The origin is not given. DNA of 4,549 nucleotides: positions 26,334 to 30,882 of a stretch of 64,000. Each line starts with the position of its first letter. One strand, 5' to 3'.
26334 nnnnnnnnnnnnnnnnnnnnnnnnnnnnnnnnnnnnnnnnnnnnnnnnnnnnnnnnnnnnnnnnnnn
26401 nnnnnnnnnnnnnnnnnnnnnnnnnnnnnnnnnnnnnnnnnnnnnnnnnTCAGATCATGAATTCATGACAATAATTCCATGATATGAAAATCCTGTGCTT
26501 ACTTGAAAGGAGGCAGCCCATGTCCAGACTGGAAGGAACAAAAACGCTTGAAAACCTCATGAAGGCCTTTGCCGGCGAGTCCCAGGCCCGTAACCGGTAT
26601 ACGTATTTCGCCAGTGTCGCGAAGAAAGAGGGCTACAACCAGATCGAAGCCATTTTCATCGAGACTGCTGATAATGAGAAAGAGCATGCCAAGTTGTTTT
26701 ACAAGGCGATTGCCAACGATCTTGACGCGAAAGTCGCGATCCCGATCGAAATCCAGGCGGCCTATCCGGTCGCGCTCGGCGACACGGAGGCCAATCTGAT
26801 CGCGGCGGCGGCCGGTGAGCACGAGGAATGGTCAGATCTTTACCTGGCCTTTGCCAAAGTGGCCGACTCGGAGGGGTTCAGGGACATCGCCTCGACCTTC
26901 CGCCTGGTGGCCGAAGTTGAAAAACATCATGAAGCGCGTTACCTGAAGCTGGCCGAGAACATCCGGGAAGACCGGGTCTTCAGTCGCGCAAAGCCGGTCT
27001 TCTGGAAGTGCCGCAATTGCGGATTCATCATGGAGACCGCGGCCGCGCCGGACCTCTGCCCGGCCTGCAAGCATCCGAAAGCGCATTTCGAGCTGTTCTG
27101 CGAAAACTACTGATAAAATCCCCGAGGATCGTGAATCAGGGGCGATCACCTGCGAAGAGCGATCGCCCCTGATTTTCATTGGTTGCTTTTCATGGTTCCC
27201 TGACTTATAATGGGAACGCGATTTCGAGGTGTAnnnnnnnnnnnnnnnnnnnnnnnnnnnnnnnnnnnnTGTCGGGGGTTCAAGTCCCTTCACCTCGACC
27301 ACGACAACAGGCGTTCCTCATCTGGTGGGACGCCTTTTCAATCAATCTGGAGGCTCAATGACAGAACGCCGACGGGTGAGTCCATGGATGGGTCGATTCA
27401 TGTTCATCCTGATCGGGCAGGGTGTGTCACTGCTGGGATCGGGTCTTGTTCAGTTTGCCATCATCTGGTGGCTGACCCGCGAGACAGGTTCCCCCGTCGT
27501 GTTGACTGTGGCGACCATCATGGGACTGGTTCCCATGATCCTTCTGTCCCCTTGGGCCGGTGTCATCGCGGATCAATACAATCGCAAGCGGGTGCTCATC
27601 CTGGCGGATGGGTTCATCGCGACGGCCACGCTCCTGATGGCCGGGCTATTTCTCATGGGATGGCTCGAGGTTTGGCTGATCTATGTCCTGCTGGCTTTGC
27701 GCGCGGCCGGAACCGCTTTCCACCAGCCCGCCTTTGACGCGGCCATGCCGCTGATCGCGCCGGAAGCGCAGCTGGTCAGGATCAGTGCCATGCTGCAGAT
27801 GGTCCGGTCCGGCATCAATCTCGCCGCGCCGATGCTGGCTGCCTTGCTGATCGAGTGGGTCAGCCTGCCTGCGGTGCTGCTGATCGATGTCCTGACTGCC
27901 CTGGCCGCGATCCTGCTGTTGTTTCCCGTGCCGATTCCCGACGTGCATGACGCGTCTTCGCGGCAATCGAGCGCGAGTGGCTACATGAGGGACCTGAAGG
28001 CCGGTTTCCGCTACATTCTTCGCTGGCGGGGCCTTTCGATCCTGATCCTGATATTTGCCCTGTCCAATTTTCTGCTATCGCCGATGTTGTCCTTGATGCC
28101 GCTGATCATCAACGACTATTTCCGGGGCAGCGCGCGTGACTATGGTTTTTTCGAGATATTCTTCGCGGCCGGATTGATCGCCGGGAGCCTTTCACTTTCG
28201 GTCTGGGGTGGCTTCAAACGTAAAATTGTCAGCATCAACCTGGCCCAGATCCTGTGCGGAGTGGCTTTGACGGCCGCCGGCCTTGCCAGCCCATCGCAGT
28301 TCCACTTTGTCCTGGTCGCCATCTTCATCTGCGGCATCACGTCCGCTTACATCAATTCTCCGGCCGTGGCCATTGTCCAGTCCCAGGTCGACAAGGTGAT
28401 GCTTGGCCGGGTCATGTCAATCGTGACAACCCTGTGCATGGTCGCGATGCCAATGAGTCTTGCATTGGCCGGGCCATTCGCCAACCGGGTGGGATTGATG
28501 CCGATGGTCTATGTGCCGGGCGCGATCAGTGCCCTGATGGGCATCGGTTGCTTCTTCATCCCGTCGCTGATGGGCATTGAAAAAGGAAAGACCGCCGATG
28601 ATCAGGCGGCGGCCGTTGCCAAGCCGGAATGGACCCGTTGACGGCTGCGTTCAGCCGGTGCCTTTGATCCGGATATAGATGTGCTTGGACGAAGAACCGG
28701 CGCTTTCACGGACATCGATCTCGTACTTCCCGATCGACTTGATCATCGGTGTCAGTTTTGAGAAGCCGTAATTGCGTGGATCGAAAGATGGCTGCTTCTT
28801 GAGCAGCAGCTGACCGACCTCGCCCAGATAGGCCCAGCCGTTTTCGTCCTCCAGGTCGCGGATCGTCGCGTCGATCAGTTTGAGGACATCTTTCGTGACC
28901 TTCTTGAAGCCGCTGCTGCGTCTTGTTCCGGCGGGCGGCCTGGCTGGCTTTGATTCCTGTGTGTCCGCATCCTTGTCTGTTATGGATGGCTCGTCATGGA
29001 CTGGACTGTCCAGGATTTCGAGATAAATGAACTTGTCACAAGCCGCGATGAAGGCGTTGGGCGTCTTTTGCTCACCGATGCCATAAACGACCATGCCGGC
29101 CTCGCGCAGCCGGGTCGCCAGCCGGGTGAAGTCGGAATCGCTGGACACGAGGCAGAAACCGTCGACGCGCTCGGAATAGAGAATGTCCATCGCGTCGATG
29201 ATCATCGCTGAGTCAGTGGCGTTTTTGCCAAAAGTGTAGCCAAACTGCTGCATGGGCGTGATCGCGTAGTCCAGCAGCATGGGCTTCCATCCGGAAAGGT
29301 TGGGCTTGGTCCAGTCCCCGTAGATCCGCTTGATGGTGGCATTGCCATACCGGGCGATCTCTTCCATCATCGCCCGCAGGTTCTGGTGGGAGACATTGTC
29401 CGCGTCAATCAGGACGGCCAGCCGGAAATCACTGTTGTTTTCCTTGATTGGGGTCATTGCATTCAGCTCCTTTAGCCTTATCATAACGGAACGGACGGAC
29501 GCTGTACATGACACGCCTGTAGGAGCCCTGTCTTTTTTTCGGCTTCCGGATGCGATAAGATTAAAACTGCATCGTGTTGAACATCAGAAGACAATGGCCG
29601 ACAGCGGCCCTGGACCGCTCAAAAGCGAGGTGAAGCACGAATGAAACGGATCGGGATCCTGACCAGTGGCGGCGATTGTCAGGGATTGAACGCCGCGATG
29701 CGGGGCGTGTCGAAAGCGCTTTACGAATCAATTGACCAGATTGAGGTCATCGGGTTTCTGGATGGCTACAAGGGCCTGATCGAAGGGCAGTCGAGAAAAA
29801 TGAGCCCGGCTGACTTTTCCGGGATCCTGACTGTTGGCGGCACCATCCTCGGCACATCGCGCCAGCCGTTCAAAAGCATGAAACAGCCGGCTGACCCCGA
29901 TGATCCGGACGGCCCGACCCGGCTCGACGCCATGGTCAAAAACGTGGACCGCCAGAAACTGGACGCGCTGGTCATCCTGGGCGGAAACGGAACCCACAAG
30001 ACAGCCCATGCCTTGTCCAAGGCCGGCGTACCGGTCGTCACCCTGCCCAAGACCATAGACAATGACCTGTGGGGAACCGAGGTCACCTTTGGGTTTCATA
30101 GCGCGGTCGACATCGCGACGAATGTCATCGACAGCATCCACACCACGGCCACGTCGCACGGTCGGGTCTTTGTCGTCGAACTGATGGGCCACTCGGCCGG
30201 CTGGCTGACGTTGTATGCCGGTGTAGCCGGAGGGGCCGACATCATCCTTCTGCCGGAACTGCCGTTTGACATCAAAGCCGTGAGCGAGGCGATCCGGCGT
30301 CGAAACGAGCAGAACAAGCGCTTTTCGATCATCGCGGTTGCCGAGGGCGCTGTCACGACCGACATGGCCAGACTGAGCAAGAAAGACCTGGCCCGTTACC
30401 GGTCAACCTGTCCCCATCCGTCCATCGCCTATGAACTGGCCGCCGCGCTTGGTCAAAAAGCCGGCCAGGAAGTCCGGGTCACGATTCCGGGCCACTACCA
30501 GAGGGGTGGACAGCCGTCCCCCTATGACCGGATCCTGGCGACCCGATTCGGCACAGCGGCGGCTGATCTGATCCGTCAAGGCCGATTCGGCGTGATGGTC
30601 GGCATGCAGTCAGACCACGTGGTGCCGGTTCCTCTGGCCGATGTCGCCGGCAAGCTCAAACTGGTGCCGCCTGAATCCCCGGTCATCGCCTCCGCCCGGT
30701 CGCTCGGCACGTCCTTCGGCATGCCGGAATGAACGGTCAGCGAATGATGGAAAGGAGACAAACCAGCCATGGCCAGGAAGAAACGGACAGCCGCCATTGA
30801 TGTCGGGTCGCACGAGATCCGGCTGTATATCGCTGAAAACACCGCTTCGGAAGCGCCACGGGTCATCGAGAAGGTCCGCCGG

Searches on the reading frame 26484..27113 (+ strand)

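Call 70: search_protein_families(library=pfam, proteins=[window:26484-27113:+], max_evalue=0.00001)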
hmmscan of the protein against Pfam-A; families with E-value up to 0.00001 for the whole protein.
window:26484-27113:+ (209 aa): 4 families
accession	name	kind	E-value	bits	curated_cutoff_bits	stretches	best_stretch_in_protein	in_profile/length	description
PF02915.23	Rubrerythrin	-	9.7e-29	100.9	22.8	1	23-156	1-136/137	Rubrerythrin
PF21349.2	RUBY_RBDX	-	2.1e-13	49.9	26.5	1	174-203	1-30/30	Rubrerythrin, rubredoxin-like domain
PF00210.30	Ferritin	-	1.1e-06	29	24.5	1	23-161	2-140/142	Ferritin-like domain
PF23458.2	DUF7130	-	8.1e-06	26.1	35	0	145-205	27-86/89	Domain of unknown function (DUF7130)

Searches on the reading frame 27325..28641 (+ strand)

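Call 70: search_protein_families(library=pfam, proteins=[window:27325-28641:+], max_evalue=0.00001)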
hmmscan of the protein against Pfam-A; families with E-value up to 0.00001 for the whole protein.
window:27325-28641:+ (438 aa): 2 families
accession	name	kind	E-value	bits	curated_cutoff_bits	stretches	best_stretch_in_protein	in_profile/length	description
PF07690.21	MFS_1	-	2e-26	93.2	33.4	1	28-375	1-343/347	Major Facilitator Superfamily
PF05977.19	MFS_3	-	3.7e-22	78.9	27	1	25-397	12-378/524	Transmembrane secretion effector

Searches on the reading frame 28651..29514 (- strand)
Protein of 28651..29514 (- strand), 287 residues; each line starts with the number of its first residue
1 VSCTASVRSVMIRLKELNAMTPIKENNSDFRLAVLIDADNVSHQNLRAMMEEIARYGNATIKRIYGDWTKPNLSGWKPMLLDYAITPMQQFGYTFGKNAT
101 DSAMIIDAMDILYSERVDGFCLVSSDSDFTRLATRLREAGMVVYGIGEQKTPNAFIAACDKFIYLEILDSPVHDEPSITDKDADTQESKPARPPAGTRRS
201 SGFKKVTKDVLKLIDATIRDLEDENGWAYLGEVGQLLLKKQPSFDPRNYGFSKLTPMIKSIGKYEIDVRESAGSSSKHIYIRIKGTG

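Call 70: search_protein_families(library=pfam, proteins=[window:28651-29514:-], max_evalue=0.00001)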
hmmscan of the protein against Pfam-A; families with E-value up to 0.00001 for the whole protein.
window:28651-29514:- (287 aa): 2 families
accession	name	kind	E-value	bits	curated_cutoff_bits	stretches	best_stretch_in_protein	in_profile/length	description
PF01936.24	NYN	-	7.3e-41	140.5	24.2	1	31-166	1-145/145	NYN domain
PF12872.13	OST-HTH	-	1.7e-17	63.5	23.8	1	208-272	7-67/71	OST-HTH/LOTUS domain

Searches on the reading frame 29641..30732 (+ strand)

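Call 70: search_protein_families(library=pfam, proteins=[window:29641-30732:+], max_evalue=0.00001)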
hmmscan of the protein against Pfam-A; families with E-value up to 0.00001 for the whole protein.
window:29641-30732:+ (363 aa): 1 family
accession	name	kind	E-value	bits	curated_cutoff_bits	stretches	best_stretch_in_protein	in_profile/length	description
PF00365.25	PFK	-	1.3e-102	343.4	30.9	1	3-311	1-277/277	Phosphofructokinase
